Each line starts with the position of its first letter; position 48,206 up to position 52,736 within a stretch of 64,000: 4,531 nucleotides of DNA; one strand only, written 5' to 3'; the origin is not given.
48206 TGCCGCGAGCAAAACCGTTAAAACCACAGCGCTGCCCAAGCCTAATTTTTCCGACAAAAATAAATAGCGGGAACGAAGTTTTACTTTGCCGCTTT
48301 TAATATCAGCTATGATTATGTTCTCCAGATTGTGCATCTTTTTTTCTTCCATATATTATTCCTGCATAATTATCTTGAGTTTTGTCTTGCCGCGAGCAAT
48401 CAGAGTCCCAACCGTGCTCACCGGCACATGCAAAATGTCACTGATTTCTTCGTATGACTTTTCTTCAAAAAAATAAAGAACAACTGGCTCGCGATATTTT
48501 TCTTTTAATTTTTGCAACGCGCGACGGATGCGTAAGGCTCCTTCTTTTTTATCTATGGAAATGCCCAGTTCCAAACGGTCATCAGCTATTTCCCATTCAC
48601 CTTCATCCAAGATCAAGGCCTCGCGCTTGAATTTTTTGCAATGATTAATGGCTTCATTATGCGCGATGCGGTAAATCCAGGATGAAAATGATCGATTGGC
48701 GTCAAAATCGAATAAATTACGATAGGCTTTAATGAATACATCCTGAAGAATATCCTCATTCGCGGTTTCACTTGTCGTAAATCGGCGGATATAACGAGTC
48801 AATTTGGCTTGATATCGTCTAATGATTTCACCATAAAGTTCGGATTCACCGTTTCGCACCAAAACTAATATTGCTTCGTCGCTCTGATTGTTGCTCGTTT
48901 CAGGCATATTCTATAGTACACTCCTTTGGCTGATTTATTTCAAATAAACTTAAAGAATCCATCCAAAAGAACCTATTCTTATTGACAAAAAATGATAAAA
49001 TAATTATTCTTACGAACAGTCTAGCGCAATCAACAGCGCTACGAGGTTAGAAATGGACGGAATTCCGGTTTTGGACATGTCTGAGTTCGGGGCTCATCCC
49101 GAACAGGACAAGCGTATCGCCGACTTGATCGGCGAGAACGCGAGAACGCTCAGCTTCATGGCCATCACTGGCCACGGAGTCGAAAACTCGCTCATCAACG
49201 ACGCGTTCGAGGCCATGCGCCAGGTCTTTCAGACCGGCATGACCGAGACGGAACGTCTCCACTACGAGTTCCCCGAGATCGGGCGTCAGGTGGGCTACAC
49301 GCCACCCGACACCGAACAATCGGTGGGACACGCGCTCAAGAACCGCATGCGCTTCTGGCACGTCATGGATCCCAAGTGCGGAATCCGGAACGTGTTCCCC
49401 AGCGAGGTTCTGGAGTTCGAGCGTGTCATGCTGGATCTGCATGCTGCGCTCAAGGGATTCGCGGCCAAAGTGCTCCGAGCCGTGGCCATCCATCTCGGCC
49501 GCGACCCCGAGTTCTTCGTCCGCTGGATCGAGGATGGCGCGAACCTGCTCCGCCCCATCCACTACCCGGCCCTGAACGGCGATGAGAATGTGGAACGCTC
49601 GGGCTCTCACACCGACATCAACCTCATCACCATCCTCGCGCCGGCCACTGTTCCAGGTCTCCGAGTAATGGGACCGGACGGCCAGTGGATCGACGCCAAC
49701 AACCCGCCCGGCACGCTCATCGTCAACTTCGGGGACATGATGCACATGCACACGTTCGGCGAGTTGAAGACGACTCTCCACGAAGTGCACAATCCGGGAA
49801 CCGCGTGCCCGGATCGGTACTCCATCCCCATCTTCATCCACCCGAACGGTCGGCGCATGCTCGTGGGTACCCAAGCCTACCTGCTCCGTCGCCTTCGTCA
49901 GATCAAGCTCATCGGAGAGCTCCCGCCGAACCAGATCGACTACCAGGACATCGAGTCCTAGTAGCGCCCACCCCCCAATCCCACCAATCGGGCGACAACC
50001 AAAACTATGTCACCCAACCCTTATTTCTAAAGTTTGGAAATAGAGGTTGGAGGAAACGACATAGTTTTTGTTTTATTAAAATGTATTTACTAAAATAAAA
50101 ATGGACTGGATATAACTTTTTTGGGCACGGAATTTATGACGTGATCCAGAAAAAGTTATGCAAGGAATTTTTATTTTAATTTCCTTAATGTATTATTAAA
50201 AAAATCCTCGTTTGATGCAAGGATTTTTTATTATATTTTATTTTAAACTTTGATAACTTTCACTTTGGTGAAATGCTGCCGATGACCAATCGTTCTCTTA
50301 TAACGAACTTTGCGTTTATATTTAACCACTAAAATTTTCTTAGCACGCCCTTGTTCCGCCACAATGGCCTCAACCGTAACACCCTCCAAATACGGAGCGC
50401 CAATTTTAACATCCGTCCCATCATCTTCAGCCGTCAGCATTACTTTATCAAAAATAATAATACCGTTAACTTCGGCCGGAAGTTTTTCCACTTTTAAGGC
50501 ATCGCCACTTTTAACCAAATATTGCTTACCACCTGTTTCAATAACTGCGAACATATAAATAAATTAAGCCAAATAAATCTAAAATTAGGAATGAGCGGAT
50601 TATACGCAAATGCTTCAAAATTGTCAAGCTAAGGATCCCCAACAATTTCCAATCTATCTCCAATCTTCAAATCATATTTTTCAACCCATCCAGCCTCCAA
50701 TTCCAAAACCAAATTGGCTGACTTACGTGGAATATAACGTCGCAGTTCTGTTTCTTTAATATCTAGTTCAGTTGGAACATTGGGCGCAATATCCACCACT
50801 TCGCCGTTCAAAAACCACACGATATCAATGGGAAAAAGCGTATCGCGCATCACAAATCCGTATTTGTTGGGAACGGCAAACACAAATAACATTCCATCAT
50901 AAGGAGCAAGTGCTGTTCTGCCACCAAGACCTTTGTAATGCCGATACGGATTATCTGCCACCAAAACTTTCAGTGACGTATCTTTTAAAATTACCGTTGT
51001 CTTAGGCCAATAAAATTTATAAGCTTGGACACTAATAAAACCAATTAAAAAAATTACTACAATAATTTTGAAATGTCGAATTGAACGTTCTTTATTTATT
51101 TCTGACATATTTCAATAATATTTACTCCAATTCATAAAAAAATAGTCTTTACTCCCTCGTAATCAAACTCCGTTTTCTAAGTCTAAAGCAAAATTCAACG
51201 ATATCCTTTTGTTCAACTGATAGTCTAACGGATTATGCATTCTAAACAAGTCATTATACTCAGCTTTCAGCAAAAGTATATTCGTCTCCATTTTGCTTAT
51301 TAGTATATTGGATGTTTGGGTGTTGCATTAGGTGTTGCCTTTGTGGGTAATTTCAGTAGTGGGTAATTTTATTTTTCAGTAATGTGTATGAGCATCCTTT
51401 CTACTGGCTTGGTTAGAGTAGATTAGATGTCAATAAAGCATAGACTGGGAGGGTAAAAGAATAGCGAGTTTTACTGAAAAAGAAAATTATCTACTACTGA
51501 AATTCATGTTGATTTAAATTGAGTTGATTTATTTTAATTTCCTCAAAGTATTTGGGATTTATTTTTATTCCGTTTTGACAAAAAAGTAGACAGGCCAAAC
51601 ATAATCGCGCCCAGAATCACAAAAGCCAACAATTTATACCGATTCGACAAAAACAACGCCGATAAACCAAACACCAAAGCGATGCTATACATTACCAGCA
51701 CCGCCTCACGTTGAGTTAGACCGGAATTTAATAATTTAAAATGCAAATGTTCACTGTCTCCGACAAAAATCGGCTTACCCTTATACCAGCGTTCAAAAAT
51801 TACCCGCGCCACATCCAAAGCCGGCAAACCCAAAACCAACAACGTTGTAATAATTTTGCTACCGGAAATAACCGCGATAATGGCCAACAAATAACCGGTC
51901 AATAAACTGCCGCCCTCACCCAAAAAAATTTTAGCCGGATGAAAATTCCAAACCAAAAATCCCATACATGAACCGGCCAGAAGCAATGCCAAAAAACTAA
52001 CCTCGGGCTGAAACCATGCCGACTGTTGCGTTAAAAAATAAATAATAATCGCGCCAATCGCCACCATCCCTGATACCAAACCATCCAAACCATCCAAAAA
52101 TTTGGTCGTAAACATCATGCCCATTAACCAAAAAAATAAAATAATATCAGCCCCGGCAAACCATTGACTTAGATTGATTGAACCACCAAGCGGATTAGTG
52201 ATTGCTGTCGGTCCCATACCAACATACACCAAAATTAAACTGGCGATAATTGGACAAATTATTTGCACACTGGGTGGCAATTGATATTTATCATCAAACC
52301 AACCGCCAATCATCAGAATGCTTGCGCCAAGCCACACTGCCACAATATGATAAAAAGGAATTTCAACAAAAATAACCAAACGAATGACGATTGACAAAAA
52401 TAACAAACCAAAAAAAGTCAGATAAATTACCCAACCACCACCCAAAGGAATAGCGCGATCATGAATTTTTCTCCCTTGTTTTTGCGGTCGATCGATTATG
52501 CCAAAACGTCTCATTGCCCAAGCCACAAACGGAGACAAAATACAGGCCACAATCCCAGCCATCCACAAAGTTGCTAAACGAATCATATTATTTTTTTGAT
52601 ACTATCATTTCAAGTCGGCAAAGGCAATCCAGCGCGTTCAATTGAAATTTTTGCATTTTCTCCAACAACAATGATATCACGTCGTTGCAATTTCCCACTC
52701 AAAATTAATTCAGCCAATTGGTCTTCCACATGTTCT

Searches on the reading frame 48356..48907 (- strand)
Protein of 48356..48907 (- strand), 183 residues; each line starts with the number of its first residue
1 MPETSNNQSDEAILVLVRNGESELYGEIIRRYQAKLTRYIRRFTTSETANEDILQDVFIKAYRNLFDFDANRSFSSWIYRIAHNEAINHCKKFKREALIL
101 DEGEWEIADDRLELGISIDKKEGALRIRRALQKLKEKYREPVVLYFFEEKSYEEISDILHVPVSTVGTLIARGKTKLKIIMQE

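Call 55: search_protein_families(library=pfam, proteins=[window:48356-48907:-], max_evalue=0.001)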
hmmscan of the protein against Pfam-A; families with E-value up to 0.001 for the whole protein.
window:48356-48907:- (183 aa): 4 families
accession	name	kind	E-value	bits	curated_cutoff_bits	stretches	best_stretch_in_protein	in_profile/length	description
PF08281.18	Sigma70_r4_2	-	5.3e-17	61.7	25.7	1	125-177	2-54/54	Sigma-70, region 4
PF04542.20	Sigma70_r2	-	6.7e-17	61.5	24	1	28-94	1-69/71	Sigma-70 region 2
PF04545.22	Sigma70_r4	-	4.6e-10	39.3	24.1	1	130-178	1-49/50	Sigma-70, region 4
PF25787.1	HTH_SB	-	4.1e-05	23.7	43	1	139-174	12-47/53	Sleeping Beauty transposase HTH domain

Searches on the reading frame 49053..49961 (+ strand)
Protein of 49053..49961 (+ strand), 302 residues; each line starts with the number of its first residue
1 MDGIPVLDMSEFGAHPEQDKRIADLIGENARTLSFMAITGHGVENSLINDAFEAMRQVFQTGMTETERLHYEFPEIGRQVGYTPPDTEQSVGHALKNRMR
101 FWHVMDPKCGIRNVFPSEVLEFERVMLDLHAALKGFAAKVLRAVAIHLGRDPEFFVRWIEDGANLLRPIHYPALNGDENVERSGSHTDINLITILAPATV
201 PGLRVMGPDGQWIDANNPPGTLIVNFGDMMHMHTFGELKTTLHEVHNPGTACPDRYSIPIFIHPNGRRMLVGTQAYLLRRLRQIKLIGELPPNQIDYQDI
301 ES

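Call 55: search_protein_families(library=pfam, proteins=[window:49053-49961:+], max_evalue=0.001)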
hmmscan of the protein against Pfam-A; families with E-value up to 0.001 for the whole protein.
window:49053-49961:+ (302 aa): 2 families
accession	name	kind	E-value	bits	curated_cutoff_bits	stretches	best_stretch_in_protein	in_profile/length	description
PF03171.26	2OG-FeII_Oxy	-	1.4e-16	61.1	23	1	169-264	8-101/101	2OG-Fe(II) oxygenase superfamily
PF14226.12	DIOX_N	-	3.4e-11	44.3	27.3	1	4-92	1-83/117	non-haem dioxygenase in morphine synthesis N-terminal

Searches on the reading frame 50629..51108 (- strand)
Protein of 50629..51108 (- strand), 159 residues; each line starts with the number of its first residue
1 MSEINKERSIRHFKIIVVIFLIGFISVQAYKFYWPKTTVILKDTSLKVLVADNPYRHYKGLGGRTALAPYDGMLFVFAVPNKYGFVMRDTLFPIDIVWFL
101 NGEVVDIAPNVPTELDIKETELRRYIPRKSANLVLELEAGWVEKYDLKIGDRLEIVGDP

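Call 3: search_protein_families(library=pfam, proteins=[window:50629-51108:-], max_evalue=0.01)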
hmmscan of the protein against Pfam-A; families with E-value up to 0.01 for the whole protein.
window:50629-51108:- (159 aa): 1 family
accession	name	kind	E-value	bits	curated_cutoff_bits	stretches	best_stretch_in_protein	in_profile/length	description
PF02643.20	DUF192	-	6.4e-25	87.6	27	1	47-155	2-96/96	Uncharacterized ACR, COG1430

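Call 61: search_protein_families(library=padloc, proteins=[window:50629-51108:-], max_evalue=0.001)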
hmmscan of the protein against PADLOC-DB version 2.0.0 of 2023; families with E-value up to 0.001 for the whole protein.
window:50629-51108:- (159 aa): 0 families

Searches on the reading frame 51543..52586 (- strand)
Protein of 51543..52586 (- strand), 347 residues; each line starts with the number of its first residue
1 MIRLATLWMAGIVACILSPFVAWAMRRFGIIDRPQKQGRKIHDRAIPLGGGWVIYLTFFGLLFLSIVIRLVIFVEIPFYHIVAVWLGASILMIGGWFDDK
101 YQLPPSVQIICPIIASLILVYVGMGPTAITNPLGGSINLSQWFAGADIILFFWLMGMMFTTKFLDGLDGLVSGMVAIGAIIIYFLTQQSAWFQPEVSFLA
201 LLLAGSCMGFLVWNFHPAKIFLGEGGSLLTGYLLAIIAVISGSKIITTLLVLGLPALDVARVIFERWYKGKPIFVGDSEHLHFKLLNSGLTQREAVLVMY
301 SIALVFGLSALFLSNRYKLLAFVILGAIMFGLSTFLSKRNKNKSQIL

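Call 3: search_protein_families(library=pfam, proteins=[window:51543-52586:-], max_evalue=0.01)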
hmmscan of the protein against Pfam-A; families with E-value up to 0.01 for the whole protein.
window:51543-52586:- (347 aa): 1 family
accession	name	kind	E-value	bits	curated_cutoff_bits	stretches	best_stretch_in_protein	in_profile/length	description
PF00953.26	Glycos_transf_4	-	5.3e-28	98.4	27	1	82-241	2-159/160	Glycosyl transferase family 4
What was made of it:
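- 51543..52586 (-): 347-aa GT4 polyprenyl-phosphate sugar-1-phosphate transferase, closer to WecA/TagO than to MraY. It is a clade-level neighbour. Pfam Glycos_transf_4 (call 3).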

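Call 4: search_protein_families(library=ncbifam, proteins=[window:51543-52586:-], max_evalue=0.01)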
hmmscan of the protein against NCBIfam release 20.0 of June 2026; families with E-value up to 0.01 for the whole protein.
window:51543-52586:- (347 aa): 3 families
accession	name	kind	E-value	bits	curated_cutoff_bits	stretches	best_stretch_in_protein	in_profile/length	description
TIGR02380.1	ECA_wecA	exception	1.7e-23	83.3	326.05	1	26-323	23-317/346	UDP-N-acetylglucosamine--undecaprenyl-phosphate N-acetylglucosaminephosphotransferase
NF053644.1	MraY_archaea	equivalog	1.3e-17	64.2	450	1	106-310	151-339/340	pseudomurein biosynthesis MraY family phospho-N-acetylmuramoyl-pentapeptide-transferase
TIGR00445.1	mraY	equivalog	1.3e-12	47.8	192.05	1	107-311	100-315/321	phospho-N-acetylmuramoyl-pentapeptide-transferase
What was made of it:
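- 51543..52586 (-): NCBIfam WecA 83 bits against MraY 48 bits, both below cut-off (call 4).
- On WecA / MraY (for the neighbouring GT4 gene): Only the Pfam Glycos_transf_4 superfamily level is met (calls 3, 4).
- Closest known: ClpA / ClpC / ClpB. Different: It scores below every curated family cut-off (call 4).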

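Call 61: search_protein_families(library=padloc, proteins=[window:51543-52586:-], max_evalue=0.001)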
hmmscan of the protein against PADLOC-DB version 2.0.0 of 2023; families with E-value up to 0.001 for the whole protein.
window:51543-52586:- (347 aa): 0 families
